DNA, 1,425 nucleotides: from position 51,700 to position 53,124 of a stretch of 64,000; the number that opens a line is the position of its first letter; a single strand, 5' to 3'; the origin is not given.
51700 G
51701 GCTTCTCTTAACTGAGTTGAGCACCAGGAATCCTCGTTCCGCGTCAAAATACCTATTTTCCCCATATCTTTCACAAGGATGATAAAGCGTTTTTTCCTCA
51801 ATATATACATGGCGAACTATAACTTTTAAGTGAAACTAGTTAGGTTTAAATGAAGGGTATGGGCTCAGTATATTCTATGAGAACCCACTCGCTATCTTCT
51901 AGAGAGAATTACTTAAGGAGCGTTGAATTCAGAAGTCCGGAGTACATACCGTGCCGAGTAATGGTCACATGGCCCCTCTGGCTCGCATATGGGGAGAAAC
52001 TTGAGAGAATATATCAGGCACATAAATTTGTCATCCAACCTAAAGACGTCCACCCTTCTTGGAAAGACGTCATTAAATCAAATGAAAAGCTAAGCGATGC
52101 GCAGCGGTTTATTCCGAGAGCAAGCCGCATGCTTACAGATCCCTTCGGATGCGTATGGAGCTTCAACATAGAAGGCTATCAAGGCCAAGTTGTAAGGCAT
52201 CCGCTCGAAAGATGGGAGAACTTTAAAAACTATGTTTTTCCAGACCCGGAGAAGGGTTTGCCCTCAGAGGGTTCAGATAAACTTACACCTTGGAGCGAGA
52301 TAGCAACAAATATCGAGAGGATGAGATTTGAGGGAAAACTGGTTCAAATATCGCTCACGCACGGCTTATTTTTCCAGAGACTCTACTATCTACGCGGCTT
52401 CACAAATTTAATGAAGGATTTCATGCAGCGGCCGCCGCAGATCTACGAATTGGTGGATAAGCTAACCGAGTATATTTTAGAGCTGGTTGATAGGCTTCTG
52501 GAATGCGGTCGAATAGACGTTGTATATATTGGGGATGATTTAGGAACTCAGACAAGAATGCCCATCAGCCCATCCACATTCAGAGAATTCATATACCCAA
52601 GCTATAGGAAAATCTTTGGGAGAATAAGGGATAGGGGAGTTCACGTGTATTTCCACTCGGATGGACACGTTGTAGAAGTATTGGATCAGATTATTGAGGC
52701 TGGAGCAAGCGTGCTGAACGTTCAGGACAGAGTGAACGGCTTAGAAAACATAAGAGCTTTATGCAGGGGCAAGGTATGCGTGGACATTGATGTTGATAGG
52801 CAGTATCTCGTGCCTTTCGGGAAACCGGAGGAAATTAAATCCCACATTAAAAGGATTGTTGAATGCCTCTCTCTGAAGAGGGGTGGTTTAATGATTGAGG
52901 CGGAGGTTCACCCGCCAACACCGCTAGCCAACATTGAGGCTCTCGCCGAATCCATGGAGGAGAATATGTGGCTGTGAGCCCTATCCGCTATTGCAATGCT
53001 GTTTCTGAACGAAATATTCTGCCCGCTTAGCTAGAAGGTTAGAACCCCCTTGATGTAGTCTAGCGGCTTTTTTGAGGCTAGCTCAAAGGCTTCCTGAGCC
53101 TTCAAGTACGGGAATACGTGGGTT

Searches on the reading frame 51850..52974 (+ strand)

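Call 37: search_protein_families(library=pfam, proteins=[window:51850-52974:+], max_evalue=0.00001)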
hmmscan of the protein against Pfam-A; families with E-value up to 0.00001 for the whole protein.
window:51850-52974:+ (375 aa): 1 family
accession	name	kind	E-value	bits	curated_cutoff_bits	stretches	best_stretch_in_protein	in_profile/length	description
PF01208.23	URO-D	-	6.2e-21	75.2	23.9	1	176-371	148-345/346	Uroporphyrinogen decarboxylase (URO-D)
